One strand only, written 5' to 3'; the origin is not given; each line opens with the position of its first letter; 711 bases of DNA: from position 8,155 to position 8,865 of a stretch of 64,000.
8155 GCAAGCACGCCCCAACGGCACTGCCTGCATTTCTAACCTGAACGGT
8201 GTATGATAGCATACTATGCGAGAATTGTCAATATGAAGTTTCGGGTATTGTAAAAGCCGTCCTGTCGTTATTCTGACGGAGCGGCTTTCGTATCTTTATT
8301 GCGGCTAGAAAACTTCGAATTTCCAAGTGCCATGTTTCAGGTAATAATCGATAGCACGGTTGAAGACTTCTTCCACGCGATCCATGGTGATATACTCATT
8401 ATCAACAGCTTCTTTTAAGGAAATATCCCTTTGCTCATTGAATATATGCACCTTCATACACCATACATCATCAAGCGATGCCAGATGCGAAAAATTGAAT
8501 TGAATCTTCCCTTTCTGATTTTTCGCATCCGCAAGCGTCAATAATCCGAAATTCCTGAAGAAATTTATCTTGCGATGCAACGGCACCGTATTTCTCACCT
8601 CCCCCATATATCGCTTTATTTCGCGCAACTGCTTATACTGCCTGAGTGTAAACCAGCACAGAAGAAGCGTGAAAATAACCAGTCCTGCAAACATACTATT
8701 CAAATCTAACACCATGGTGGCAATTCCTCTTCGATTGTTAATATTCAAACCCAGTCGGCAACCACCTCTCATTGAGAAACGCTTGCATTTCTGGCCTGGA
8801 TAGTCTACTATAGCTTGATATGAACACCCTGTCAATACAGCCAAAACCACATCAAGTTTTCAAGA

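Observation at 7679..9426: Tandem array of three self-contained small-protein cassettes, each with a consensus promoter, conserved leader and its own terminator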

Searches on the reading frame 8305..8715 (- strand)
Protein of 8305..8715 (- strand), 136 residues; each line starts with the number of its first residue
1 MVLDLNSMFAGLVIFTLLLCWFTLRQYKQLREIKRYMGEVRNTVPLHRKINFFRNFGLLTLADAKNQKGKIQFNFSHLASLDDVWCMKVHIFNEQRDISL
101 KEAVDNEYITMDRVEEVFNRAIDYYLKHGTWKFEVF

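Call 8: search_protein_families(library=pfam, proteins=[window:8305-8715:-], max_evalue=1)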
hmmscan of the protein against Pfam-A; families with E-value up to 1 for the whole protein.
window:8305-8715:- (136 aa): 1 family
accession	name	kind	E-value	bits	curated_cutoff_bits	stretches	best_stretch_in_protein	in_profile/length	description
PF06305.16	LapA_dom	-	0.026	14.9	28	1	7-39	26-58/64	Lipopolysaccharide assembly protein A domain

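Call 12: find_homologous_proteins(query=window:8305-8715:-, max_evalue=0.01)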
Query window:8305-8715:- (136 aa): 3 proteins with E <= 0.01 among 8 candidates.
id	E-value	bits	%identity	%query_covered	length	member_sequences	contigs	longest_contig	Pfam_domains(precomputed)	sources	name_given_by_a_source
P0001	2.4e-82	292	100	95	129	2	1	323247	-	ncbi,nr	ncbi:MAG: hypothetical protein PHT88_01045 [Candidatus Moranbacteria bacterium]|nr:hypothetical prot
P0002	2.9e-28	117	59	71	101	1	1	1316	-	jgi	jgi:hypothetical protein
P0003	1.9e-27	114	73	52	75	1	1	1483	-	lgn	-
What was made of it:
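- Tried and rejected: B has three hits, all in the same narrow clade (call 12).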

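Call 14: find_encoding_contigs(protein=P0002, flank=10000)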
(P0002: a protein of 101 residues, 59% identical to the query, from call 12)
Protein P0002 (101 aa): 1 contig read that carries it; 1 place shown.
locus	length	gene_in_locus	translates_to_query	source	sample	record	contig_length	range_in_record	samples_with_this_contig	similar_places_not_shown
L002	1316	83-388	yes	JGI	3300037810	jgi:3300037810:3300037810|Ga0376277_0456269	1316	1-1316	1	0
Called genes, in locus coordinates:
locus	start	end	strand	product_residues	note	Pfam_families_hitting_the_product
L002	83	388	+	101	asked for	-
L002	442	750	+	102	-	-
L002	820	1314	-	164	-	?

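Call 15: find_encoding_contigs(protein=P0003, flank=10000)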
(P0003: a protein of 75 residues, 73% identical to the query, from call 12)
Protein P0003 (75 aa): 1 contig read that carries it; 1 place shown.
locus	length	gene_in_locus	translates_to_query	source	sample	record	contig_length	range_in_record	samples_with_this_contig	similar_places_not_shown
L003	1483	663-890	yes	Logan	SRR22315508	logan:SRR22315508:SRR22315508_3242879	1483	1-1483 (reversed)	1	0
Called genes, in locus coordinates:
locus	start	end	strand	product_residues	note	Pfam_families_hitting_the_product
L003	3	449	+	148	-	?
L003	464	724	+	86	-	-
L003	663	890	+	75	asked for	-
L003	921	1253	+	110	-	-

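Call 46: predict_structure(alignment_id=A3)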
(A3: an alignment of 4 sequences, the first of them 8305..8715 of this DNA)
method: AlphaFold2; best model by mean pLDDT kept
length: 136 residues; sequences in the alignment: 4
mean_pLDDT: 82.2   pTM: 0.66
mean pLDDT of the five models: 82.2, 81.2, 78.9, 77.8, 76.1
residues with pLDDT >= 90: 21; 70-90: 101; 50-70: 11; < 50: 3
segments of 3 or more residues with pLDDT < 50: 134-136
pLDDT, mean of each block of 10 residues (from residue 1): 69 88 79 82 86 83 73 87 90 90 91 88 83 51
secondary structure, 60 per line:
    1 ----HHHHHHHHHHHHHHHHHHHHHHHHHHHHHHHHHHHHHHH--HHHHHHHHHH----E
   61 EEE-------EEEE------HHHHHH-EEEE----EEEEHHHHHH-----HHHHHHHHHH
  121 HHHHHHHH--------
elements in order: H5-43 H46-55 E60-63 E71-74 H81-86 E88-91 E96-99 H100-105 H111-128
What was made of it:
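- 8305..8715 (-): ORF B, 136 aa: N-terminal TM helix plus an alpha/beta domain of about 100 aa. Call 46: pLDDT 82.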

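Call 49: search_protein_families(library=padloc, proteins=[window:8305-8715:-, L002:442-750:+, L003:921-1253:+, L003:3-449:+], max_evalue=1)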
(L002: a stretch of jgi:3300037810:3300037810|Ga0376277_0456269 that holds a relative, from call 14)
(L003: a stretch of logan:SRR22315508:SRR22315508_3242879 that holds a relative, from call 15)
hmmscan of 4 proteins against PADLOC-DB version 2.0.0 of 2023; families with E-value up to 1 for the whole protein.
window:8305-8715:- (136 aa): 0 families

L002:442-750:+ (102 aa): 0 families

L003:921-1253:+ (110 aa): 0 families

L003:3-449:+ (148 aa): 0 families

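Call 50: search_protein_families(library=pfam, proteins=[L002:442-750:+, L003:921-1253:+, L003:3-449:+], max_evalue=1)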
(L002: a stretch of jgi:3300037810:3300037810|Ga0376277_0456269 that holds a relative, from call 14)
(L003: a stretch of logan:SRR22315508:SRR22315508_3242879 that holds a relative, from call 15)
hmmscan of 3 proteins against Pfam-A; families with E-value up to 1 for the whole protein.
L002:442-750:+ (102 aa): 6 families
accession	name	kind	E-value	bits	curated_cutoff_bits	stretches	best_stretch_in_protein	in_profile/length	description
PF24042.1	DUF7351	-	0.027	14.7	31.2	1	66-100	68-105/177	Domain of unknown function (DUF7351)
PF09723.15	Zn_ribbon_8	-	0.11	13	34.4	1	90-99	6-15/41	Zinc ribbon domain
PF01873.23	eIF-5_eIF-2B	-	0.19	12.1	27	1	9-97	29-116/117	Domain found in IF2B/IF5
PF23549.1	Zn_ribbon_GRF_2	-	0.38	11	27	1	83-96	23-36/45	GRF-like zinc ribbon domain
PF14311.12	DUF4379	-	0.7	10.6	24.5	1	86-101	24-39/56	Probable Treble clef zinc finger domain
PF23733.2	GRXCR1-2_C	-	0.87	10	26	1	61-95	6-35/47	GRXCR1/2, C-terminal domain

L003:921-1253:+ (110 aa): 7 families
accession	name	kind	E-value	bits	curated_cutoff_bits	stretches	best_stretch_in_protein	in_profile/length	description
PF09889.16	DUF2116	-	0.054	13.9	26.8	1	54-75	2-20/59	Probable treble clef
PF24042.1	DUF7351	-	0.09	13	31.2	1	67-108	61-105/177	Domain of unknown function (DUF7351)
PF24292.1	DUF7479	-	0.12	12.9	27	1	75-108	5-41/60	Domain of unknown function (DUF7479)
PF20375.3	DUF6670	-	0.12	11.9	27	1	9-104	165-258/294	Family of unknown function (DUF6670)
PF08421.16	Methyltransf_13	-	0.17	12.5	31.3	1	86-108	29-52/62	Putative zinc binding domain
PF16919.11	PknG_rubred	-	0.44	11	28.5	0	73-107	37-68/74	Protein kinase G rubredoxin domain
PF06093.19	Spt4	-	0.87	10.2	25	1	56-92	2-43/77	Spt4/RpoE2 zinc finger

L003:3-449:+ (148 aa): 0 families

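Call 59: fold_search(model_id=the predicted structure, library=pdb)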
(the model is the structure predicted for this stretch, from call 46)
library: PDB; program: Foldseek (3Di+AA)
matches with E <= 10: 237; with E <= 0.001: 0
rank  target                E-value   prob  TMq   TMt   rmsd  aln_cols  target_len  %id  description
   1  4tps_A                3.4e-01  0.07  0.17  0.16  15.8       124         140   10  Sporulation Inhibitor of DNA Replication, SirA, in complex with Domain I of DnaA (released 2014-07-30)
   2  9dct_B                3.7e-01  0.11  0.19  0.14  10.7        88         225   10  Structure of the TelB-associated type VII secretion system chaperone SIR_0178 (released 2025-11-05)
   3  9dct_A                9.8e-01  0.08  0.20  0.14  10.1        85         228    9  Structure of the TelB-associated type VII secretion system chaperone SIR_0178 (released 2025-11-05)
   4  8gao_G                1.1e+00  0.05  0.18  0.09  14.1       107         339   10  bacteriophage T4 stalled primosome with mutant gp41-E227Q (released 2023-06-07)
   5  5xio_A                1.1e+00  0.05  0.19  0.07  13.4       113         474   11  Crystal Structure of Cryptosporidium parvum Prolyl-tRNA Synthetase (CpPRS) in complex with Halofuginone (released 2018-03-07)
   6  2o8e_A                1.1e+00  0.03  0.15  0.04  18.1       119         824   17  human MutSalpha (MSH2/MSH6) bound to a G T mispair, with ADP bound to MSH2 only (released 2007-06-05)
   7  2o8f_A                1.1e+00  0.03  0.16  0.04  17.8       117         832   17  human MutSalpha (MSH2/MSH6) bound to DNA with a single base T insert (released 2007-06-05)
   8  2o8b_A                1.1e+00  0.03  0.14  0.04  17.6       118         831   19  human MutSalpha (MSH2/MSH6) bound to ADP and a G T mispair (released 2007-06-05)
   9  4g84_B                1.2e+00  0.06  0.15  0.06  10.7        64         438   14  Crystal structure of human HisRS (released 2012-09-26)
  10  1pg5_B                1.3e+00  0.09  0.20  0.19   5.2        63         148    6  CRYSTAL STRUCTURE OF THE UNLIGATED (T-STATE) ASPARTATE TRANSCARBAMOYLASE FROM THE EXTREMELY THERMOPHILIC ARCHAEON SULF (released 2004-06-08)
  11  8oma_A                1.5e+00  0.03  0.17  0.05  14.2       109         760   17  MutSbeta bound to 61bp homoduplex DNA (released 2023-05-24)
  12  2o8c_A                1.5e+00  0.02  0.13  0.04  18.1       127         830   14  human MutSalpha (MSH2/MSH6) bound to ADP and an O6-methyl-guanine T mispair (released 2007-06-05)
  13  8tz0_D                1.7e+00  0.02  0.16  0.16  12.3       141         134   14  Structure of a bacterial E1-E2-Ubl complex (form 1) (released 2024-06-12)
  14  9mno_A                1.8e+00  0.08  0.22  0.15  11.1        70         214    8  Structure of the TelA-associated type VII secretion system chaperone LcpA in complex with the chaperone binding site o (released 2025-11-05)
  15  6iy0_E                1.9e+00  0.06  0.22  0.29   6.3        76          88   10  Crystal structure of conserved hypothetical protein SAV0927 from Staphylococcus aureus subsp. aureus Mu50 (released 2019-12-18)
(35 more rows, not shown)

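Call 63: find_homologous_proteins(query=L003:921-1253:+, max_evalue=0.01)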
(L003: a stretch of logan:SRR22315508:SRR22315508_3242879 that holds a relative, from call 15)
Query L003:921-1253:+ (110 aa): 1 proteins with E <= 0.01 among 1 candidates.
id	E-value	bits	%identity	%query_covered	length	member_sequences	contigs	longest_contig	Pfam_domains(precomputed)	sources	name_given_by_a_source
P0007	2.5e-72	258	100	100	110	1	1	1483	-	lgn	-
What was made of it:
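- Tried and rejected: The Zn-ribbon ORF of L003 matches only itself (call 63).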

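Call 73: search_protein_families(library=ncbifam, proteins=[window:8305-8715:-, L002:442-750:+, L003:3-449:+], max_evalue=1)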
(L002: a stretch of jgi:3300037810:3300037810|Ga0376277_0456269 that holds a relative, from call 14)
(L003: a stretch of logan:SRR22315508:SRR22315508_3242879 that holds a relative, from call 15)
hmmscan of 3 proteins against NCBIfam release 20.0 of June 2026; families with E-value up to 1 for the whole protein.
window:8305-8715:- (136 aa): 0 families

L002:442-750:+ (102 aa): 2 families
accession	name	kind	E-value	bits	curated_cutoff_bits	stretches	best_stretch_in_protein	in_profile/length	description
NF047912.1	ECs_2282_CxxC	subfamily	0.003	17.4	37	1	66-99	4-37/60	ECs_2282 family putative zinc-binding protein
NF009533.0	PRK12897.1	equivalog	0.015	14.7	488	1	7-78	12-79/248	type I methionyl aminopeptidase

L003:3-449:+ (148 aa): 0 families

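Call 74: search_protein_families(library=phrogs, proteins=[window:8305-8715:-, L002:442-750:+, L003:3-449:+], max_evalue=1)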
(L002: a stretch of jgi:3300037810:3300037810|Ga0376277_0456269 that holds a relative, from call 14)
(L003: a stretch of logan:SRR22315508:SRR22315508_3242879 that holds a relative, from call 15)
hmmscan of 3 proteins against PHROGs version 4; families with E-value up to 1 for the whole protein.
window:8305-8715:- (136 aa): 0 families

L002:442-750:+ (102 aa): 1 family
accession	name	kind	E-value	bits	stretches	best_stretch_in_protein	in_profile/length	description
phrog_4221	-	DNA, RNA and nucleotide metabolism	0.32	11.3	1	12-62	274-322/325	replication initiation protein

L003:3-449:+ (148 aa): 0 families

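Call 75: search_solved_structures(query=A3, max_evalue=10)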
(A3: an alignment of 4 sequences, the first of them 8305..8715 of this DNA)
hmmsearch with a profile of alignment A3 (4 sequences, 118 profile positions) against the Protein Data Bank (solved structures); distinct sequences matched with E-value up to 10: 17.
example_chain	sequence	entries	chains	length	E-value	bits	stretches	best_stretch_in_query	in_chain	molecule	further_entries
6eou_A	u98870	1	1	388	0.093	16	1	9-60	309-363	UDP-N-acetylglucosamine--peptide N-acetylglucosaminyltransferase 110 kDa subunit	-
1w3b_A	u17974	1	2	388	0.12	15.6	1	9-60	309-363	UDP-N-ACETYLGLUCOSAMINE--PEPTIDE N-ACETYLGLUCOSAMINYLTRANSFERASE 110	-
7yeh_B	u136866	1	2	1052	0.69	13.2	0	9-60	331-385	UDP-N-acetylglucosamine--peptide N-acetylglucosaminyltransferase 110 kDa subunit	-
7yea_A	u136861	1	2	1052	0.69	13.1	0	9-60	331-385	UDP-N-acetylglucosamine--peptide N-acetylglucosaminyltransferase 110 kDa subunit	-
7ntf_A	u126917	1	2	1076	0.74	13.1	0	9-60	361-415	Isoform 1 of UDP-N-acetylglucosamine--peptide N-acetylglucosaminyltransferase 110 kDa subu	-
6bj5_B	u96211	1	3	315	1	12.6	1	34-87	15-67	Serine proteinase inhibitor 1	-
8cm9_A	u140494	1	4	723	1.5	12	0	9-60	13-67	UDP-N-acetylglucosamine--peptide N-acetylglucosaminyltransferase 110 kDa subunit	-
6ibo_A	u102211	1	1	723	1.6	12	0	9-60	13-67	UDP-N-acetylglucosamine--peptide N-acetylglucosaminyltransferase 110 kDa subunit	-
3pe3_A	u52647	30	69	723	1.6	12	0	9-60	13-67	UDP-N-acetylglucosamine--peptide N-acetylglucosaminyltransferase 110 kDa subunit | UDP-N-ACETYLGLUCOSAMINE--PEPTIDE N-ACETYLGLUCOSAMINYL TRANSFERASE 110 KDA SUB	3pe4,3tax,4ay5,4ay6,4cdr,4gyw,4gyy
5hgv_A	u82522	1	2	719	1.6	12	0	9-60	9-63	UDP-N-acetylglucosamine--peptide N-acetylglucosaminyltransferase 110 kDa subunit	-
6q4m_A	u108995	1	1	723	1.6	12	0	9-60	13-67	UDP-N-acetylglucosamine--peptide N-acetylglucosaminyltransferase 110 kDa subunit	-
6tka_AAA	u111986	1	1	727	1.6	12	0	9-60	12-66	UDP-N-acetylglucosamine--peptide N-acetylglucosaminyltransferase 110 kDa subunit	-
5nps_A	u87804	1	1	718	1.6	12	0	10-60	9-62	UDP-N-acetylglucosamine--peptide N-acetylglucosaminyltransferase 110 kDa subunit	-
5lvv_A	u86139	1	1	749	1.6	12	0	9-60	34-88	UDP-N-acetylglucosamine--peptide N-acetylglucosaminyltransferase 110 kDa subunit,UDP-N-ace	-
5npr_A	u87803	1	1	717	1.7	11.9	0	10-60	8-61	UDP-N-acetylglucosamine--peptide N-acetylglucosaminyltransferase 110 kDa subunit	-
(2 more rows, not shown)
